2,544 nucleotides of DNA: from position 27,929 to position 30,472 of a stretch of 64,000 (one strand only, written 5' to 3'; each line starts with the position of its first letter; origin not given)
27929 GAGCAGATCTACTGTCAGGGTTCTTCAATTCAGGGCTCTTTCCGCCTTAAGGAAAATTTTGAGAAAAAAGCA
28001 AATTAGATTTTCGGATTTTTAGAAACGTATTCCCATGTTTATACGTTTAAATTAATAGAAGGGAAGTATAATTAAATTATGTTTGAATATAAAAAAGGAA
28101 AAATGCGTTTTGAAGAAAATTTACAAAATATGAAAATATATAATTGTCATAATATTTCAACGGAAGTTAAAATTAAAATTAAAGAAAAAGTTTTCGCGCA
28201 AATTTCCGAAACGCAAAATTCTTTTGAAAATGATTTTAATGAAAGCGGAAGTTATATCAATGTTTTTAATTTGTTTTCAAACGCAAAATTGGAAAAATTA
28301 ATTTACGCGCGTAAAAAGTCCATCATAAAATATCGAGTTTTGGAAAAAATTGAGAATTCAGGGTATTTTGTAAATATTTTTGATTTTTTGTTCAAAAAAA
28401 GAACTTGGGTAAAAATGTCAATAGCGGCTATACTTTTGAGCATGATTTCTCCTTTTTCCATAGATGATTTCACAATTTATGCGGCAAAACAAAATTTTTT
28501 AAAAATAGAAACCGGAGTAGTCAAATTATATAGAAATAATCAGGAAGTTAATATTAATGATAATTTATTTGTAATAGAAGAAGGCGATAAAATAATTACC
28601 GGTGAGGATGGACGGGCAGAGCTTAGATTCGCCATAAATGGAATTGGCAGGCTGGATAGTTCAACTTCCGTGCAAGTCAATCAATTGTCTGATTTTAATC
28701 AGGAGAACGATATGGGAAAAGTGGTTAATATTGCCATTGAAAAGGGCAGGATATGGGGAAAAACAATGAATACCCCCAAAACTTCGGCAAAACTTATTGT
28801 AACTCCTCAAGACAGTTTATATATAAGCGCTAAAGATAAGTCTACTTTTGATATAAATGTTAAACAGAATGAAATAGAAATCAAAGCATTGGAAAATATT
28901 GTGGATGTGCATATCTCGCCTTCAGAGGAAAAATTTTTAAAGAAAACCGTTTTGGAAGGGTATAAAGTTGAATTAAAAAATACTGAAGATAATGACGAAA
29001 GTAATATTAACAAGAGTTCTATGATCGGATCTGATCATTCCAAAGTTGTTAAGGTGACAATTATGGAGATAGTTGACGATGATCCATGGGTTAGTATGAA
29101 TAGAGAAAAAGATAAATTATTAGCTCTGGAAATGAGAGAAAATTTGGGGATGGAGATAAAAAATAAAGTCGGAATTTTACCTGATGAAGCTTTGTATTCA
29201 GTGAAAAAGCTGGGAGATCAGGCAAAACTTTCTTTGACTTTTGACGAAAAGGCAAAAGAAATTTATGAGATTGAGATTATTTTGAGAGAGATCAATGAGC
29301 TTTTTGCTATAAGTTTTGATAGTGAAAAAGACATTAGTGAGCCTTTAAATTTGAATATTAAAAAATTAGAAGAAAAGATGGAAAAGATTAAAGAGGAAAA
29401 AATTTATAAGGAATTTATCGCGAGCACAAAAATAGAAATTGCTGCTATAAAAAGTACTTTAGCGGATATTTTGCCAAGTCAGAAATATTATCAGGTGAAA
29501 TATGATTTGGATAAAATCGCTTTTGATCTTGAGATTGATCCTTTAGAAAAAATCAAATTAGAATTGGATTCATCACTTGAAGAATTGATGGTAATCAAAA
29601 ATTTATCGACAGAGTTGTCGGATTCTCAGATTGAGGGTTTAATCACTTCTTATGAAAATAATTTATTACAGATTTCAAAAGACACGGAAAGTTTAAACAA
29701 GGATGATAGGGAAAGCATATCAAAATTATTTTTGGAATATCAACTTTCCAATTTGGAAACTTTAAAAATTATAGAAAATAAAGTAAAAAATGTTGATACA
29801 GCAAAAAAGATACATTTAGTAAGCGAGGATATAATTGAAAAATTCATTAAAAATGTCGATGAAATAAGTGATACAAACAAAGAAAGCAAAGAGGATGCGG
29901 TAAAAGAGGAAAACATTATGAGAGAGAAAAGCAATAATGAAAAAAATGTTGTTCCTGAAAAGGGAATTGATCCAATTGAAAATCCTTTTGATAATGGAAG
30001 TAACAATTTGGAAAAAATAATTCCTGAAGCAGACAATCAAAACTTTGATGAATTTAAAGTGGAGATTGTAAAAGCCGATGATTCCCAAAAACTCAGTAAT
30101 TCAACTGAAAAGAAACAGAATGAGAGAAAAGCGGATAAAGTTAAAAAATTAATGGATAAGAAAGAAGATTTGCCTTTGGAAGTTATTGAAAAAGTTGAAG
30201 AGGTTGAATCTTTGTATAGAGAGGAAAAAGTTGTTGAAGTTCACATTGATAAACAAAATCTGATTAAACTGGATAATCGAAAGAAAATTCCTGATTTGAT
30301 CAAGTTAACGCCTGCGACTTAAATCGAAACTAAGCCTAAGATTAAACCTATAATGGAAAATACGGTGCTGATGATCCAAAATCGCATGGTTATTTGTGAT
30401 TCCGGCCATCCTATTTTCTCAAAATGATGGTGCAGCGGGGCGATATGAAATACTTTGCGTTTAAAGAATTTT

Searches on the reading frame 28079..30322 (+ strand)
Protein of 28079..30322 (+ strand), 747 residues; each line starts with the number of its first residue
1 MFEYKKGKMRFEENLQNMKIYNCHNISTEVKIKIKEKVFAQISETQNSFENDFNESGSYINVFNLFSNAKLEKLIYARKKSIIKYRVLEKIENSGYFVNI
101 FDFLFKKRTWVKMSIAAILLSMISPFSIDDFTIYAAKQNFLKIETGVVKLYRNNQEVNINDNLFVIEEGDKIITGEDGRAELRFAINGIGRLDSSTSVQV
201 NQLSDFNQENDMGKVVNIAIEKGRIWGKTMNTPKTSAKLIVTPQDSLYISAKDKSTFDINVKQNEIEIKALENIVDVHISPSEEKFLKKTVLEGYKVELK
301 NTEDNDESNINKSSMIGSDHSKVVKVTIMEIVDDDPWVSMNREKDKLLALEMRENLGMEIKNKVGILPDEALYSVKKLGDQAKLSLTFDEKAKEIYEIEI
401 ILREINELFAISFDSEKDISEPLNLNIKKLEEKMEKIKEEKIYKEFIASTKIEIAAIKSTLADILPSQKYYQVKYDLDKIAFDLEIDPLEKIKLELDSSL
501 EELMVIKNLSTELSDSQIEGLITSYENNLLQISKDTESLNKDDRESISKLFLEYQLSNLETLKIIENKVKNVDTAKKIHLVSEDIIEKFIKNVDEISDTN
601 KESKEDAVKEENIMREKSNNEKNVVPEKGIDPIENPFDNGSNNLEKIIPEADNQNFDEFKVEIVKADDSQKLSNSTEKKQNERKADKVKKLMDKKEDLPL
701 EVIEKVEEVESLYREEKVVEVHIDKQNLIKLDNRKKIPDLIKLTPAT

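Call 79: search_protein_families(library=pfam, proteins=[window:28079-30322:+], max_evalue=0.00001)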
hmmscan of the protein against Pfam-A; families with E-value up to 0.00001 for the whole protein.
window:28079-30322:+ (747 aa): 1 family
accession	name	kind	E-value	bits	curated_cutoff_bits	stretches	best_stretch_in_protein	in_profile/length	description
PF18915.5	DUF5667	-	5.3e-06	27.2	27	1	365-458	1-93/99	Domain of unknown function (DUF5667)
